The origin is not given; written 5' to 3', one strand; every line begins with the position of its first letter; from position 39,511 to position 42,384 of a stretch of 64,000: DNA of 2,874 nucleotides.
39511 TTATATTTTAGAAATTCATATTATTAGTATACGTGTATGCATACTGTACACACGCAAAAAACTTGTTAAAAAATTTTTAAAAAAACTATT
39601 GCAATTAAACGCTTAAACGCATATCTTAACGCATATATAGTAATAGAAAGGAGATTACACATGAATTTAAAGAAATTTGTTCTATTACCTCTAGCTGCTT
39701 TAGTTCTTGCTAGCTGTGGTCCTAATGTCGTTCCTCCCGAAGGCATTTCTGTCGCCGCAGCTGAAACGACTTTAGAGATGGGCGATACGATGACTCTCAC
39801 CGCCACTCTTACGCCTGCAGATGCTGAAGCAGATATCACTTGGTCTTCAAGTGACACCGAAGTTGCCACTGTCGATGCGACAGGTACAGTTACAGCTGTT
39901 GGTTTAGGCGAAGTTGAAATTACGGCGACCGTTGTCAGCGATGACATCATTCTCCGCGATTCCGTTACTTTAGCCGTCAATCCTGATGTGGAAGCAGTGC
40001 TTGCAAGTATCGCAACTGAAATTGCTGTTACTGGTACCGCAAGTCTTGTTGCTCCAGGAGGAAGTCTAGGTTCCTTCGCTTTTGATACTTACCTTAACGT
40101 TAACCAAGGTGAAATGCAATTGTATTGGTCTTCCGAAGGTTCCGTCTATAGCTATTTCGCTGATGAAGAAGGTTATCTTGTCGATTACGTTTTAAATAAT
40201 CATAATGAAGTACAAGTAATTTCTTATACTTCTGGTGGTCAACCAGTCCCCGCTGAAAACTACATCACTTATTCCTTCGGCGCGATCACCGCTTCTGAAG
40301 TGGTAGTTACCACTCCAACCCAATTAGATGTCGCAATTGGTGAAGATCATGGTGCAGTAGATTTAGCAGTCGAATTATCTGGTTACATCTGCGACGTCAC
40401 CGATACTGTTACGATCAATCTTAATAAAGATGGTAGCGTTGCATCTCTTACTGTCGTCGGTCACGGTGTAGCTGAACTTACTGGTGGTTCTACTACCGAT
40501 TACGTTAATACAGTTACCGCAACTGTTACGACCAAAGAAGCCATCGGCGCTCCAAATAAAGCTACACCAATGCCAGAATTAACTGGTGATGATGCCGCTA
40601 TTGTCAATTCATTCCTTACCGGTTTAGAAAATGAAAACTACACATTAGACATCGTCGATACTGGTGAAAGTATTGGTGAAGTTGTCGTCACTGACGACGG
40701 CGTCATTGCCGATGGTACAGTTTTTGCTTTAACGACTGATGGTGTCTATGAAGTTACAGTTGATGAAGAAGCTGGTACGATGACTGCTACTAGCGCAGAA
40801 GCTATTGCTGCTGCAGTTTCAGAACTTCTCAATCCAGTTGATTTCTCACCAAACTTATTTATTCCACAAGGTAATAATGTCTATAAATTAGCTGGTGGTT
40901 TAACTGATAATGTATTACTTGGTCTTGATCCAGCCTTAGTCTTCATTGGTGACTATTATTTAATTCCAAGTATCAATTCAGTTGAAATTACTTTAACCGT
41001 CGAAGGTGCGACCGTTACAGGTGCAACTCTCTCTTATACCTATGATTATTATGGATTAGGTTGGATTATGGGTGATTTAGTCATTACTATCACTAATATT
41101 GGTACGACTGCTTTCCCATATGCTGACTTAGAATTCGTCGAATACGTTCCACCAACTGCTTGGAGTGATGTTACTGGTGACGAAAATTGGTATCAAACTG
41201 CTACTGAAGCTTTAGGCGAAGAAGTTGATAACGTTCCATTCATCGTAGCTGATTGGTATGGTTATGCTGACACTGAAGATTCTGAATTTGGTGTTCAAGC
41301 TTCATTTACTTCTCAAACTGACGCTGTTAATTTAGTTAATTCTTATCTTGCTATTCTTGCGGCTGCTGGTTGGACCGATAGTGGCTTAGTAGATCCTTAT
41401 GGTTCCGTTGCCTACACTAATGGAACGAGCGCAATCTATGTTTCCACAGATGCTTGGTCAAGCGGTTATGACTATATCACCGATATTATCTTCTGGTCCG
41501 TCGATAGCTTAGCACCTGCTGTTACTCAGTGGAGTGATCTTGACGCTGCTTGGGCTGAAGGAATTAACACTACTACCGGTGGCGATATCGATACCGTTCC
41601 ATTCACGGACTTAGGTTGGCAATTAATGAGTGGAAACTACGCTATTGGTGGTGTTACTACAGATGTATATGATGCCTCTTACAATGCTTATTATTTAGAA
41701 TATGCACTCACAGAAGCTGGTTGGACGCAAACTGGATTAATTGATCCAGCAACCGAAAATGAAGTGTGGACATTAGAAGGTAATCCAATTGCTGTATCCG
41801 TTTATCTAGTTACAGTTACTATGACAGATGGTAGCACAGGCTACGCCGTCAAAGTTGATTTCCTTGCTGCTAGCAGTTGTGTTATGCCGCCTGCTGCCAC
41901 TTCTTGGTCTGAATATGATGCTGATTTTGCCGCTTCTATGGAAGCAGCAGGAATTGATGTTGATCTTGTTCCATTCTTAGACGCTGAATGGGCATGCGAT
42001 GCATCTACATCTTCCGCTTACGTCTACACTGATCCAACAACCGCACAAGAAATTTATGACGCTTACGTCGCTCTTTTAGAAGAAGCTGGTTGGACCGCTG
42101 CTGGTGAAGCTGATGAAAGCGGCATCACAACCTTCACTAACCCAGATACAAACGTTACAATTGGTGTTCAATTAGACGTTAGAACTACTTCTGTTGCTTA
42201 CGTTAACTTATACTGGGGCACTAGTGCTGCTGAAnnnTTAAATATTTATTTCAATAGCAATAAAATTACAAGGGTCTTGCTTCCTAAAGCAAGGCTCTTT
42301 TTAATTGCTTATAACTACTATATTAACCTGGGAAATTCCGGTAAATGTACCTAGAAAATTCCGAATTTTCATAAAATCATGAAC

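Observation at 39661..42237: Novel ~100-aa repeat module (W-S/T-x-D/E ... VPF ... Y..LE.AGWT) in compositionally atypical surface lipoproteins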

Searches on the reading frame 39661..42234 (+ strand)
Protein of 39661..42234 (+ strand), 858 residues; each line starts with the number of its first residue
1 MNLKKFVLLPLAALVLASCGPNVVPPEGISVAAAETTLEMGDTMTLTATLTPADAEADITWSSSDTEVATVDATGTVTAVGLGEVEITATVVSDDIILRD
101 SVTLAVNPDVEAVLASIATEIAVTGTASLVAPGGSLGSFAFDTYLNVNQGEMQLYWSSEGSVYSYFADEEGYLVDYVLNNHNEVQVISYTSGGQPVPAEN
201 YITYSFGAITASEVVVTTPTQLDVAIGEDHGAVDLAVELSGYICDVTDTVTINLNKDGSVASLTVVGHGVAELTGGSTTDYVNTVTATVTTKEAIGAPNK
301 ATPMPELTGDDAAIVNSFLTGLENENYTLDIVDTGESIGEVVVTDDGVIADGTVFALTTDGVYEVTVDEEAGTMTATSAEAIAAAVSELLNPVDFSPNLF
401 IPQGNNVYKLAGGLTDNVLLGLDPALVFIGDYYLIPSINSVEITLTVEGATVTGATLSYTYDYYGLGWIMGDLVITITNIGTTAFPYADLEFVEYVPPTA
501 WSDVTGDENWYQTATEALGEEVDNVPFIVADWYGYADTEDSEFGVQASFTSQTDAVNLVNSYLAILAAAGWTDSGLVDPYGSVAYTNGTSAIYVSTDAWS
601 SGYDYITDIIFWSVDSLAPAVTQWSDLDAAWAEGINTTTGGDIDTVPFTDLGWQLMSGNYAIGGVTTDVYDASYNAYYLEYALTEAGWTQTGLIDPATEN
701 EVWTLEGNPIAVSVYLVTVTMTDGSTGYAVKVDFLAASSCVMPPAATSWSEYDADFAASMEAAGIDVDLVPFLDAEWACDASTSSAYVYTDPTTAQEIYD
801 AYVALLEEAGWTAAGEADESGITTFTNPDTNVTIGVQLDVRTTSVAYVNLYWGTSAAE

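Call 4: search_protein_families(library=pfam, proteins=[window:39661-42234:+], max_evalue=1)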
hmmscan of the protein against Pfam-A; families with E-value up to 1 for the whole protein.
window:39661-42234:+ (858 aa): 4 families
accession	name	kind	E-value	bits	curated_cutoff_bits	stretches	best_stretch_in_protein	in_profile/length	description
PF02368.24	Big_2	-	3.9e-16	59.2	22.8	1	28-91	4-68/79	Bacterial Ig-like domain (group 2)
PF25354.1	Ig_NUP210_16th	-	0.022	14.7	27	1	34-88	6-60/72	NUP210-like, Ig-like domain 16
PF19698.5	DUF6197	-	0.039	14.7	24.6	0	792-821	3-32/111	Family of unknown function (DUF6197)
PF20269.3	CATRA-N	-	0.045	14.1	27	1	40-90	79-125/203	CASPASE and TPR Repeat-Associated N-terminal domain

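Call 7: find_homologous_proteins(query=window:39661-42234:+)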
Query window:39661-42234:+ (858 aa): 554 proteins with E <= 0.001 among 8000 candidates; the best 120 are listed.
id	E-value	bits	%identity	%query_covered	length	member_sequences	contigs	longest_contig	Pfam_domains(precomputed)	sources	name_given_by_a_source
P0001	0.0e+0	1851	100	100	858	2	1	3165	PF02368.25,PF26918.1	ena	-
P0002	0.0e+0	1102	65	100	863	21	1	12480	PF02368.25,PF26918.1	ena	-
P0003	0.0e+0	1098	65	100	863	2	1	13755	PF02368.25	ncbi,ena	-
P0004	0.0e+0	1098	64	100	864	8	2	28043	PF02368.25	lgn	-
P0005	0.0e+0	1059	61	100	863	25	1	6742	PF02368.25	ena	-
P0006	4.6e-280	950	59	100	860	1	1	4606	PF02368.25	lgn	-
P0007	7.2e-92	327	55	7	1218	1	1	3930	PF21764.4,PF26182.1,PF13927.13,PF22359.3,PF02368.25,PF20578.5,PF26918.1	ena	-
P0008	1.6e-82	296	53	9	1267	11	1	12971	PF21764.4,PF26182.1,PF07686.24,PF13927.13,PF21461.4,PF22359.3,PF02368.25,PF20578.5,PF26918.1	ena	-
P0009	7.9e-79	284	51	9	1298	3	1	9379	PF21764.4,PF26182.1,PF21461.4,PF22359.3,PF02368.25,PF20578.5,PF26918.1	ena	-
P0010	3.5e-74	269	51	9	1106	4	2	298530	PF21764.4,PF26182.1,PF13927.13,PF21461.4,PF00047.32,PF22359.3,PF02368.25,PF27334.1,PF20578.5,PF26918.1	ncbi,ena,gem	-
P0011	1.9e-73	266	49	9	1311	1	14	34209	PF21764.4,PF26182.1,PF13927.13,PF21461.4,PF22359.3,PF02368.25,PF20578.5,PF26918.1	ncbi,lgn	-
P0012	1.2e-65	241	48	9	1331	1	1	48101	PF21764.4,PF26182.1,PF13927.13,PF25354.2,PF00047.32,PF22359.3,PF02368.25,PF27334.1,PF20578.5,PF26918.1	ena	-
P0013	1.3e-63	234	41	9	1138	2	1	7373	PF21764.4,PF26182.1,PF21461.4,PF22359.3,PF02368.25,PF23486.2,PF20578.5,PF06832.19,PF26918.1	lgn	-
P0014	7.9e-63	231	35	14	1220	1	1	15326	PF21764.4,PF26182.1,PF21461.4,PF22359.3,PF02368.25,PF26918.1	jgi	-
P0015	1.3e-59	221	53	9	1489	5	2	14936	PF21764.4,PF26182.1,PF13927.13,PF22359.3,PF02368.25,PF20578.5,PF26918.1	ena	-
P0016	2.3e-59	220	50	9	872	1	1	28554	PF21764.4,PF26182.1,PF21461.4,PF22359.3,PF02368.25,PF26918.1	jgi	jgi:uncharacterized protein YjdB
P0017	1.8e-58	217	37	11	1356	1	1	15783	PF26182.1,PF21461.4,PF22359.3,PF02368.25,PF20578.5,PF06832.19,PF26918.1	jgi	jgi:uncharacterized protein YjdB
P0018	5.5e-55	205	44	10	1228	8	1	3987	PF21764.4,PF26182.1,PF13927.13,PF21461.4,PF13004.14,PF22359.3,PF02368.25,PF26918.1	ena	-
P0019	3.5e-54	203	49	9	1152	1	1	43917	PF21764.4,PF26182.1,PF25354.2,PF22359.3,PF02368.25,PF20578.5,PF16364.12,PF26918.1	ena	-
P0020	3.9e-54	203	56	7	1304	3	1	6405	PF21764.4,PF26182.1,PF22359.3,PF02368.25,PF20578.5,PF26918.1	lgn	-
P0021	4.3e-53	199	46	11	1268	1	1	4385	PF21764.4,PF26182.1,PF02368.25,PF26918.1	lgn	-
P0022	6.7e-53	198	45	11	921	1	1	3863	PF21764.4,PF26182.1,PF21461.4,PF22359.3,PF02368.25,PF26918.1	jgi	jgi:uncharacterized protein YjdB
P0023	2.6e-50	190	53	9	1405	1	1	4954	PF21764.4,PF26182.1,PF13927.13,PF22359.3,PF02368.25,PF20578.5,PF26918.1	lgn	-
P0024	3.8e-49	186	51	9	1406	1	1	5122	PF21764.4,PF26182.1,PF13927.13,PF22359.3,PF02368.25,PF20578.5,PF26918.1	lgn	-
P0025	4.3e-49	186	46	8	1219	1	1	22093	PF21764.4,PF26182.1,PF21461.4,PF22359.3,PF02368.25,PF20578.5,PF26918.1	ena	-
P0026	4.4e-48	183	32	13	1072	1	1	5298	PF21764.4,PF26182.1,PF21461.4,PF25354.2,PF22359.3,PF02368.25,PF20578.5,PF26918.1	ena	-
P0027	6.1e-48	182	44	9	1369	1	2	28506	PF14262.13,PF26182.1,PF13927.13,PF21461.4,PF16640.12,PF00047.32,PF22359.3,PF02368.25,PF26918.1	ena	-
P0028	1.1e-46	178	33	13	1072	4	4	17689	PF21764.4,PF26182.1,PF21461.4,PF25354.2,PF00047.32,PF22359.3,PF02368.25,PF20578.5,PF26918.1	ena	-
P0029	2.5e-45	173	39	8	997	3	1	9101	PF21764.4,PF26182.1,PF21461.4,PF00047.32,PF22359.3,PF02368.25,PF26918.1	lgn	-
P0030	1.3e-44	171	38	11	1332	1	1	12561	PF26182.1,PF07686.24,PF13927.13,PF21461.4,PF00047.32,PF22359.3,PF02368.25,PF20578.5,PF26918.1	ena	-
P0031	6.7e-43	165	45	10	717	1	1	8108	PF21764.4,PF26182.1,PF07686.24,PF13927.13,PF21461.4,PF25354.2,PF00047.32,PF22359.3,PF02368.25,PF20578.5,PF26918.1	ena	-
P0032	7.4e-43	165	30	18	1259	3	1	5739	PF21764.4,PF26182.1,PF21461.4,PF22359.3,PF02368.25,PF20578.5,PF26918.1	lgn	-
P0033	7.6e-43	165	45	10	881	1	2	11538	PF07679.23,PF26182.1,PF21461.4,PF25354.2,PF22359.3,PF02368.25,PF26918.1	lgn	-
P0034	1.1e-42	165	45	10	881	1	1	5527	PF07679.23,PF26182.1,PF21461.4,PF25354.2,PF22359.3,PF02368.25,PF26918.1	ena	-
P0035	2.5e-42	163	40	9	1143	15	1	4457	PF26182.1,PF22359.3,PF22067.3,PF02368.25,PF20578.5,PF26918.1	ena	-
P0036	3.0e-42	163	45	10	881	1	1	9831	PF07679.23,PF26182.1,PF21461.4,PF25354.2,PF22359.3,PF02368.25,PF26918.1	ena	-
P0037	3.3e-42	163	37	11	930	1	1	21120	PF07679.23,PF26182.1,PF13927.13,PF21461.4,PF25354.2,PF22359.3,PF02368.25,PF20578.5,PF06832.19,PF26918.1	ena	-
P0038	4.4e-42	163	49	8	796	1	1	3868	PF07679.23,PF26182.1,PF21461.4,PF25354.2,PF22359.3,PF02368.25,PF20578.5,PF26918.1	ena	-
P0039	6.1e-42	162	46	10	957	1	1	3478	PF21764.4,PF26182.1,PF13927.13,PF25354.2,PF00047.32,PF22359.3,PF02368.25,PF20578.5,PF26918.1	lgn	-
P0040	6.3e-42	162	51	8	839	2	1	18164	PF21764.4,PF26182.1,PF21461.4,PF25354.2,PF22359.3,PF02368.25,PF26918.1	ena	-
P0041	6.6e-42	162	46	10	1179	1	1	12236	PF21764.4,PF26182.1,PF25354.2,PF22359.3,PF02368.25,PF23486.2,PF04231.20,PF26918.1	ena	-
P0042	1.2e-41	161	39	9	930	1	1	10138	PF07679.23,PF26182.1,PF13927.13,PF21461.4,PF25354.2,PF22359.3,PF02368.25,PF20578.5,PF06832.19,PF26918.1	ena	-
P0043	3.6e-40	156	47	9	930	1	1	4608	PF21764.4,PF26182.1,PF21461.4,PF22359.3,PF02368.25,PF20578.5,PF26918.1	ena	-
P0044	4.0e-40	156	47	9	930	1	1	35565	PF21764.4,PF26182.1,PF21461.4,PF22359.3,PF02368.25,PF20578.5,PF26918.1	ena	-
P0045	4.1e-40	156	36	15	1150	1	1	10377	PF21764.4,PF26182.1,PF25354.2,PF22359.3,PF02368.25,PF13472.13,PF26918.1,PF00657.29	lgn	-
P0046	9.6e-40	155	50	9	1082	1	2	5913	PF26182.1,PF21461.4,PF25354.2,PF22359.3,PF02368.25,PF20578.5,PF26918.1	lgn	-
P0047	5.7e-39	152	45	8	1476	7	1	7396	PF07679.23,PF26182.1,PF21461.4,PF22359.3,PF02368.25,PF20578.5,PF06832.19,PF26918.1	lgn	-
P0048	1.2e-38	151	33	17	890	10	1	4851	PF21764.4,PF26182.1,PF22359.3,PF02368.25,PF26918.1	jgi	-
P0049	1.7e-38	151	45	7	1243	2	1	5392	PF21764.4,PF26182.1,PF22359.3,PF02368.25,PF26918.1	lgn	-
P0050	3.0e-38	150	43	12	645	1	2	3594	PF21764.4,PF07679.23,PF26182.1,PF22359.3,PF02368.25,PF20578.5,PF26918.1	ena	-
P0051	3.5e-38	150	44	7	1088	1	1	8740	PF21764.4,PF07679.23,PF26182.1,PF00801.27,PF21461.4,PF22359.3,PF02368.25,PF06832.19,PF26918.1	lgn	-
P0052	1.1e-37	148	39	10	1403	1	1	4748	PF21764.4,PF26182.1,PF02368.25,PF06832.19,PF26918.1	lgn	-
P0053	2.8e-37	147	34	17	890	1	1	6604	PF21764.4,PF26182.1,PF22359.3,PF02368.25,PF26918.1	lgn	-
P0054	7.7e-36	142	44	8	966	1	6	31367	PF13306.13,PF26182.1,PF21461.4,PF02368.25,PF26918.1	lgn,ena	-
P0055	2.5e-35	140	49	9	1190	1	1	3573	PF21764.4,PF07679.23,PF26182.1,PF21461.4,PF25354.2,PF22359.3,PF02368.25,PF20578.5,PF26918.1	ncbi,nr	ncbi:MAG: hypothetical protein E7211_19590, partial [Clostridium lundense]|nr:hypothetical protein [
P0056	7.7e-35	139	48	9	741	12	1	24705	PF21764.4,PF26182.1,PF21461.4,PF22359.3,PF02368.25,PF20578.5,PF06832.19,PF26918.1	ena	-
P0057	1.4e-34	138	49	9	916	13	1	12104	PF21764.4,PF13306.13,PF26182.1,PF25354.2,PF22359.3,PF02368.25,PF20578.5,PF26918.1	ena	-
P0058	1.9e-34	137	35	13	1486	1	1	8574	PF21764.4,PF26182.1,PF21461.4,PF22359.3,PF02368.25,PF26918.1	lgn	-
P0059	2.0e-34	137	48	9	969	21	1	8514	PF21764.4,PF26182.1,PF21461.4,PF22359.3,PF02368.25,PF20578.5,PF06832.19,PF26918.1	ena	-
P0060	3.4e-34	137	48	8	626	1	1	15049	PF21764.4,PF26182.1,PF21461.4,PF22359.3,PF02368.25,PF20578.5,PF26918.1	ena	-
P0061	3.7e-34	136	49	9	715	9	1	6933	PF21764.4,PF07679.23,PF26182.1,PF13927.13,PF21461.4,PF25354.2,PF22359.3,PF02368.25,PF20578.5,PF06832.19,PF26918.1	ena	-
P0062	4.5e-34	136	43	10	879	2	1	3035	PF21764.4,PF26182.1,PF22359.3,PF02368.25,PF20578.5,PF26918.1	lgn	-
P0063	6.9e-34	136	53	7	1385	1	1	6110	PF26182.1,PF25354.2,PF14200.13,PF22359.3,PF02368.25,PF20578.5,PF00652.29,PF26918.1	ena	-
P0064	1.1e-33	135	35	15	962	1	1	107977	PF21764.4,PF26182.1,PF13927.13,PF25354.2,PF00047.32,PF22359.3,PF02368.25,PF26918.1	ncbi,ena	-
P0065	3.7e-33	133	41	12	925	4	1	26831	PF26182.1,PF22359.3,PF02368.25,PF26918.1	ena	-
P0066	6.0e-33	132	47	9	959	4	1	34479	PF21764.4,PF26182.1,PF21461.4,PF22359.3,PF02368.25,PF06832.19,PF26918.1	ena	-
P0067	2.6e-32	130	45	9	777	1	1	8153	PF07679.23,PF26182.1,PF02369.23,PF13927.13,PF17766.8,PF22359.3,PF02368.25,PF20578.5,PF26918.1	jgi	jgi:trimeric autotransporter adhesin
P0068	3.0e-32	130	59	6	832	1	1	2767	PF21764.4,PF09479.17,PF26182.1,PF21461.4,PF22359.3,PF02368.25,PF20578.5,PF26918.1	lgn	-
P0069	3.0e-32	130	49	7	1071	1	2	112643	PF21764.4,PF26182.1,PF21461.4,PF25354.2,PF22359.3,PF02368.25,PF20578.5,PF26918.1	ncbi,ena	-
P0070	4.0e-32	130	41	9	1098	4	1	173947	PF21764.4,PF13306.13,PF26182.1,PF22359.3,PF02368.25,PF26918.1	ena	-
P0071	9.0e-32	129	50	9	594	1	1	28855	PF21764.4,PF13306.13,PF26182.1,PF21461.4,PF22359.3,PF22067.3,PF02368.25,PF20578.5,PF26918.1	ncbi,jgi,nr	ncbi:MAG: Ig-like domain-containing protein [Dysgonamonadaceae bacterium]|jgi:uncharacterized protei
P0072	2.0e-31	127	55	8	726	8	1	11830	PF19190.7,PF26182.1,PF13927.13,PF21461.4,PF13004.14,PF22359.3,PF02368.25,PF06832.19,PF26918.1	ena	-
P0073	3.6e-31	127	45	9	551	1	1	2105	PF21764.4,PF07679.23,PF26182.1,PF13927.13,PF22359.3,PF02368.25,PF20578.5,PF26918.1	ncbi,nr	ncbi:MAG: Ig-like domain-containing protein, partial [Muribaculaceae bacterium]|nr:Ig-like domain-co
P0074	3.7e-31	127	46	8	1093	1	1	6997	PF26182.1,PF21461.4,PF02368.25,PF26918.1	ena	-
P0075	6.6e-31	126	35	18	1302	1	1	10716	PF21764.4,PF07679.23,PF26182.1,PF13927.13,PF00047.32,PF22359.3,PF02368.25,PF20578.5,PF26918.1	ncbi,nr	ncbi:MAG: Ig-like domain-containing protein, partial [Muribaculaceae bacterium]|nr:Ig-like domain-co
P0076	6.6e-31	126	50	7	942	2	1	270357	PF26182.1,PF22359.3,PF02368.25,PF20578.5,PF26918.1,PF01841.26,PF04473.19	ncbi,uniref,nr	ncbi:Ig-like domain-containing protein [Paenibacillus athensensis]|uniref:Ig-like domain-containing 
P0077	1.2e-30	125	54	9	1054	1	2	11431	PF21722.5,PF26182.1,PF00404.25,PF21461.4,PF22359.3,PF02368.25,PF26918.1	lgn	-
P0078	1.8e-30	124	29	32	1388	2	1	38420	PF26182.1,PF21461.4,PF22359.3,PF02368.25,PF26918.1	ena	-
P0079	4.3e-30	123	57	8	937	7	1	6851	PF21764.4,PF26182.1,PF07686.24,PF21461.4,PF25354.2,PF22359.3,PF02368.25,PF20578.5,PF26918.1,PF22544.3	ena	-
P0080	8.8e-30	122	57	8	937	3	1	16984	PF21764.4,PF26182.1,PF21461.4,PF25354.2,PF22359.3,PF02368.25,PF20578.5,PF22963.4,PF26918.1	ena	-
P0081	1.5e-29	121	53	8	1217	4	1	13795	PF21764.4,PF26182.1,PF07686.24,PF21461.4,PF25354.2,PF22359.3,PF02368.25,PF20578.5,PF26918.1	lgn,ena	-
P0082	3.0e-29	120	34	19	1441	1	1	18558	PF21764.4,PF26182.1,PF22359.3,PF02368.25,PF26918.1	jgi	-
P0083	3.3e-29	120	52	8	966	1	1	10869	PF21764.4,PF26182.1,PF13927.13,PF21461.4,PF22359.3,PF02368.25,PF26918.1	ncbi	-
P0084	6.4e-29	119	47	10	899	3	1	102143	PF21764.4,PF26182.1,PF22359.3,PF02368.25,PF20578.5,PF26918.1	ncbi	-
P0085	9.4e-29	119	43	8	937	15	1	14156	PF21764.4,PF26182.1,PF21461.4,PF22359.3,PF02368.25,PF20578.5,PF06832.19,PF26918.1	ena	-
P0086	1.4e-28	118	47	8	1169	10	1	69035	PF21764.4,PF26182.1,PF07610.18,PF21461.4,PF22359.3,PF02368.25,PF26918.1,PF22544.3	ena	-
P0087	1.8e-28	118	41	11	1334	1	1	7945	PF21764.4,PF09479.17,PF26182.1,PF21461.4,PF18998.7,PF00395.26,PF02368.25,PF26918.1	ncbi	-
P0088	2.1e-28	117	36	13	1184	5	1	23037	PF13306.13,PF26182.1,PF21461.4,PF22359.3,PF02368.25,PF13855.13,PF26918.1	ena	-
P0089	2.4e-28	117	46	9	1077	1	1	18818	PF21764.4,PF26182.1,PF21461.4,PF22359.3,PF02368.25,PF26918.1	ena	-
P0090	4.5e-28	116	46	9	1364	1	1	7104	PF21764.4,PF19190.7,PF26182.1,PF07603.18,PF13004.14,PF22359.3,PF02368.25,PF20578.5,PF26918.1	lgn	-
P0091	4.9e-28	116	44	7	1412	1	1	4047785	PF26182.1,PF25354.2,PF08305.18,PF22359.3,PF02368.25,PF23486.2,PF26918.1,PF02929.24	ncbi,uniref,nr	ncbi:hypothetical protein C8046_14515 [Serinibacter arcticus]|uniref:beta-galactosidase n=1 Tax=Seri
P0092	5.4e-28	116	45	9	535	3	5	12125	PF26182.1,PF22359.3,PF02368.25,PF20578.5,PF26918.1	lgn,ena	-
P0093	6.6e-28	116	57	7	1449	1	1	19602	PF07532.18,PF26182.1,PF07963.18,PF23197.2,PF22359.3,PF02368.25,PF16709.12,PF26918.1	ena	-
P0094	2.3e-27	114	36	9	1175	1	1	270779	PF26182.1,PF21461.4,PF22359.3,PF02368.25,PF00188.33,PF26918.1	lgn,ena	-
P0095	4.4e-27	113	55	8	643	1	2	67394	PF21764.4,PF19190.7,PF26182.1,PF07686.24,PF13927.13,PF21461.4,PF13004.14,PF22359.3,PF02368.25,PF26918.1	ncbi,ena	-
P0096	8.7e-27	112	39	11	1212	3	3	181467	PF21764.4,PF26182.1,PF21461.4,PF22359.3,PF02368.25,PF26918.1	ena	-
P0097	1.4e-26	111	42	11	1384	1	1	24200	PF26182.1,PF22359.3,PF02368.25,PF26918.1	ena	-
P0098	1.5e-26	111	43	9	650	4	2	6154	PF21764.4,PF26182.1,PF01522.27,PF25354.2,PF22359.3,PF02368.25,PF20578.5,PF26918.1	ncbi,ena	-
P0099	1.6e-26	111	55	8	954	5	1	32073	PF26182.1,PF21461.4,PF22359.3,PF02368.25,PF20578.5,PF26918.1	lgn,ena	-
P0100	6.8e-26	109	31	23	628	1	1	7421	PF26182.1,PF13927.13,PF21461.4,PF00047.32,PF22359.3,PF02368.25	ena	-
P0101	1.0e-25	109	39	10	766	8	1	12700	PF21764.4,PF26182.1,PF21461.4,PF17766.8,PF22359.3,PF02368.25,PF26918.1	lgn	-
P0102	1.1e-25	108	49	10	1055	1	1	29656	PF26182.1,PF21461.4,PF22359.3,PF02368.25,PF26918.1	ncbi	-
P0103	1.2e-25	108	64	5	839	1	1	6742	PF26182.1,PF21461.4,PF25354.2,PF22359.3,PF02368.25,PF26918.1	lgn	-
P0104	1.4e-25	108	34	10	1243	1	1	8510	PF21764.4,PF26182.1,PF02369.23,PF07523.19,PF25354.2,PF22359.3,PF02368.25,PF20578.5,PF26918.1,PF09134.17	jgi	jgi:uncharacterized protein YjdB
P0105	4.4e-25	106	51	7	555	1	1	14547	PF21764.4,PF13306.13,PF26182.1,PF22359.3,PF02368.25,PF20578.5,PF26918.1,PF13995.13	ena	-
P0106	4.9e-25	106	49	9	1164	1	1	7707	PF26182.1,PF21461.4,PF22359.3,PF02368.25,PF26918.1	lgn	-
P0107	5.6e-25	106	47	10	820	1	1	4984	PF21764.4,PF26182.1,PF21461.4,PF22359.3,PF02368.25,PF20578.5,PF26918.1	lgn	-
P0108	9.8e-25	105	44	9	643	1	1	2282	PF19190.7,PF26182.1,PF07686.24,PF13927.13,PF21461.4,PF13004.14,PF22359.3,PF02368.25,PF26918.1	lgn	-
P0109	1.1e-24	105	49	9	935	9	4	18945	PF21764.4,PF26182.1,PF21461.4,PF25354.2,PF00963.25,PF22359.3,PF02368.25,PF20578.5,PF26918.1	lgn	-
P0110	1.7e-24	104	44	9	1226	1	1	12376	PF21764.4,PF13306.13,PF26182.1,PF19910.6,PF22359.3,PF02368.25,PF20578.5,PF26918.1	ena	-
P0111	2.3e-24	104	49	7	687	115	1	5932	PF21764.4,PF13306.13,PF26182.1,PF22359.3,PF02368.25,PF20578.5,PF26918.1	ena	-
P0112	3.3e-24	104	48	7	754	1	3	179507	PF26182.1,PF00047.32,PF22359.3,PF02368.25,PF26918.1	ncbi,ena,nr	ncbi:MAG: Ig domain-containing protein [Abditibacteriota bacterium]|nr:Ig domain-containing protein 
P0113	1.4e-23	101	49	10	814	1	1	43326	PF13306.13,PF26182.1,PF21461.4,PF02368.25,PF26918.1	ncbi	-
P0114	1.4e-23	101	41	8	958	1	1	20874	PF13306.13,PF26182.1,PF21461.4,PF22359.3,PF02368.25,PF26918.1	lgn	-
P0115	2.0e-23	101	48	8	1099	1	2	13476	PF21764.4,PF26182.1,PF21461.4,PF22359.3,PF02368.25,PF26918.1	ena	-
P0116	2.1e-23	101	45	10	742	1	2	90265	PF21764.4,PF13306.13,PF26182.1,PF21461.4,PF25354.2,PF22359.3,PF02368.25,PF20578.5,PF26918.1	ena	-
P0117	2.3e-23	101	38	13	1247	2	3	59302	PF26182.1,PF21461.4,PF22359.3,PF00395.26,PF02368.25,PF20578.5,PF26918.1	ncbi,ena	-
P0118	2.5e-23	101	61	8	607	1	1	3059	PF21764.4,PF26182.1,PF00404.25,PF25354.2,PF00963.25,PF22359.3,PF02368.25,PF20578.5,PF26918.1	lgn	-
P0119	5.8e-23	99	55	7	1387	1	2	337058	PF21764.4,PF26182.1,PF22359.3,PF02368.25,PF20578.5,PF26918.1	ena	-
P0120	7.0e-23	99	62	7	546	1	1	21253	PF21764.4,PF26182.1,PF21461.4,PF22359.3,PF02368.25,PF20578.5,PF26918.1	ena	-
